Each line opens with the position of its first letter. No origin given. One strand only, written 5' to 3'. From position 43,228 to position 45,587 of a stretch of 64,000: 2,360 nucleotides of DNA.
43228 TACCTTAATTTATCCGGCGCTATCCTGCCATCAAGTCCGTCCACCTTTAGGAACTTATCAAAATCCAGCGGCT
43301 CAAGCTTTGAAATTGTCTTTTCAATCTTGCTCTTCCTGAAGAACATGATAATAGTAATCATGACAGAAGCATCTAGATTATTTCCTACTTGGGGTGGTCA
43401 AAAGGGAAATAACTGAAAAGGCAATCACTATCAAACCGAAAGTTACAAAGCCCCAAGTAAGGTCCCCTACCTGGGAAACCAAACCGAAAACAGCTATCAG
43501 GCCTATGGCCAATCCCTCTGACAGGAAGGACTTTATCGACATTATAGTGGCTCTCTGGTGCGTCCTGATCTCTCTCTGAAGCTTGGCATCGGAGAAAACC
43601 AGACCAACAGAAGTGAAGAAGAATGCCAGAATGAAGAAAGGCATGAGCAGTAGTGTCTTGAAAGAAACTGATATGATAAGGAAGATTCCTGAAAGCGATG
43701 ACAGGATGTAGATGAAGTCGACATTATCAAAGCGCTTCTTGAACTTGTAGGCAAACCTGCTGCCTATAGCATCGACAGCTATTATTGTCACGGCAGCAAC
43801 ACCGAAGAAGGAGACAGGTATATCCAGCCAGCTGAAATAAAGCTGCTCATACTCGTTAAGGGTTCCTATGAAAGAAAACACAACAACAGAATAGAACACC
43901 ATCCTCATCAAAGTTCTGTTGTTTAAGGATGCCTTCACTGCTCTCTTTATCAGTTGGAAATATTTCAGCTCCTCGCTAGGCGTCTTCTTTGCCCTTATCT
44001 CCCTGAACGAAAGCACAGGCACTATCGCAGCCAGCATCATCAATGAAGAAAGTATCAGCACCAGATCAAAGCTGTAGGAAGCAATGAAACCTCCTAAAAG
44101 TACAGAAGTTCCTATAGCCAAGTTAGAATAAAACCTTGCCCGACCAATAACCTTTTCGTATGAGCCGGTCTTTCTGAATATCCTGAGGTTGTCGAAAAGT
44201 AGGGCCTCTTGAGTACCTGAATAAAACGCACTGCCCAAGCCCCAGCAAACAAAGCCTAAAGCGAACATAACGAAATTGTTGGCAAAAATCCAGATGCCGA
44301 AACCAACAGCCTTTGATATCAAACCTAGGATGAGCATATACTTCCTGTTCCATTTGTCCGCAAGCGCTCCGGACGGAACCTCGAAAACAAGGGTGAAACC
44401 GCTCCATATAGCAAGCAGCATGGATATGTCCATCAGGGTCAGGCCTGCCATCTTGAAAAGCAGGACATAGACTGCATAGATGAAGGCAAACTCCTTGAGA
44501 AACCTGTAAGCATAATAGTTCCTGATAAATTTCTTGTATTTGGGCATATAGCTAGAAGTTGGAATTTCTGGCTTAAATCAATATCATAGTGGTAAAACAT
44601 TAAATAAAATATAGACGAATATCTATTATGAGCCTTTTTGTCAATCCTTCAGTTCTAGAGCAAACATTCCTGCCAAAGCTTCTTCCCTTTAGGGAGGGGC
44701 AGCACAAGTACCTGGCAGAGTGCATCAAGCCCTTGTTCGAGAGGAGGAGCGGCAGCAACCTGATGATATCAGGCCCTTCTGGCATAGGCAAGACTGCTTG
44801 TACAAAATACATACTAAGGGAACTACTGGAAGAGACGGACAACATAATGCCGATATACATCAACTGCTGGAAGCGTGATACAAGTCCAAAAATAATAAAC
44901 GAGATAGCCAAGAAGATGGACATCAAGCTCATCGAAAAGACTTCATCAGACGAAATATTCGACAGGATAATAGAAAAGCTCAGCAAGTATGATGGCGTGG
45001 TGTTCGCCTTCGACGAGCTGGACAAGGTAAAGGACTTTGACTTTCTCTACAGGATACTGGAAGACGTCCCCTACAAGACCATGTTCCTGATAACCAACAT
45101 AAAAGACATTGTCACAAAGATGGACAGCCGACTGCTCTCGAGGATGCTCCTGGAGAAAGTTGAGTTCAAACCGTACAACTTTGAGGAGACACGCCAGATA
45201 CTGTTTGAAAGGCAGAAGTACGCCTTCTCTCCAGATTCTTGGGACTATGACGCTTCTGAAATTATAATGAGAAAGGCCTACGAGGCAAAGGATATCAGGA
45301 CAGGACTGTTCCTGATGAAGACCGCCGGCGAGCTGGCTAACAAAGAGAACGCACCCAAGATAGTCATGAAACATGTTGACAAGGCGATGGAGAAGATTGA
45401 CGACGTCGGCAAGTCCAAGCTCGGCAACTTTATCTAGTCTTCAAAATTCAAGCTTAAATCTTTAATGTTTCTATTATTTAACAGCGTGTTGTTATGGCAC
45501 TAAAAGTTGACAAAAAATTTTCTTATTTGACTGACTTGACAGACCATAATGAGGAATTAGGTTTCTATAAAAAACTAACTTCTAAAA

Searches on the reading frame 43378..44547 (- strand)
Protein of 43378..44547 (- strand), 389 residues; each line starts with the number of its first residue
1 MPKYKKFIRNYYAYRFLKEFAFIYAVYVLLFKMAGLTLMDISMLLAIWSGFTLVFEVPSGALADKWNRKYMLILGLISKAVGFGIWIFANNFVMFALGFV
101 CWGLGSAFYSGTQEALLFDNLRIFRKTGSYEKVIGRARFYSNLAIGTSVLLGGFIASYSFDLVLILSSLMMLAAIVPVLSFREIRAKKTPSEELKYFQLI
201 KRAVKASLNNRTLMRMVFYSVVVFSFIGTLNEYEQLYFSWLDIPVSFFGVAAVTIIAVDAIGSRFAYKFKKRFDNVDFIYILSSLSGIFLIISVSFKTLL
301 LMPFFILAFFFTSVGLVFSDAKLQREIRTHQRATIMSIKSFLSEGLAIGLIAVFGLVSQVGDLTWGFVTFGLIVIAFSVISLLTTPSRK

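Call 26: search_protein_families(library=pfam, proteins=[window:43378-44547:-], max_evalue=0.01)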
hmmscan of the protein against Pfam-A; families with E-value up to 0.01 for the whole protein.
window:43378-44547:- (389 aa): 1 family
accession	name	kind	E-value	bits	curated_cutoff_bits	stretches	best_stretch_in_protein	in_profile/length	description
PF07690.21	MFS_1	-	1.9e-17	63.7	33.4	1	23-341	16-337/347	Major Facilitator Superfamily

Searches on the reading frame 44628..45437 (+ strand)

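Call 75: search_protein_families(library=pfam, proteins=[window:44628-45437:+], max_evalue=0.001)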
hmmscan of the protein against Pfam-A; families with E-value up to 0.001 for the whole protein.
window:44628-45437:+ (269 aa): 11 families
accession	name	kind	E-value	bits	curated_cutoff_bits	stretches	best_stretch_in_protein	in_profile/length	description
PF13401.12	AAA_22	-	2.8e-12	47.5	27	1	41-141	4-105/130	AAA domain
PF22703.2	Cdc6_lid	-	4.6e-10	39.7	27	1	189-254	1-67/68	Cdc6 AAA+ ATPase-type lid domain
PF13191.12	AAA_16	-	6.8e-08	33.6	32.6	1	19-135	2-145/167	AAA ATPase domain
PF24883.2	NPHP3_N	-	2.2e-05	25.1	24.8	0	41-93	21-71/164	Nephrocystin 3, N-terminal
PF13173.12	AAA_14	-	2.2e-05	24.9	27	1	44-187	4-127/129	AAA domain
PF00931.28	NB-ARC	-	3.9e-05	23.5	23.5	1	29-163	5-141/248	NB-ARC domain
PF12775.13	AAA_7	-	0.00016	21.7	25.8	1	41-99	32-88/181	P-loop containing dynein motor region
PF01637.24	ATPase_2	-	0.00028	21.2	33.2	1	33-138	11-126/225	ATPase domain predominantly from Archaea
PF07693.20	KAP_NTPase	-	0.00039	20.2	20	0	40-97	18-75/293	KAP family P-loop domain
PF20720.3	nSTAND3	-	0.00069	19.8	27.2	0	45-76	20-51/155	Novel STAND NTPase 3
PF00004.35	AAA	-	0.0007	20.5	21.2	0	46-173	2-123/131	ATPase family associated with various cellular activities (AAA)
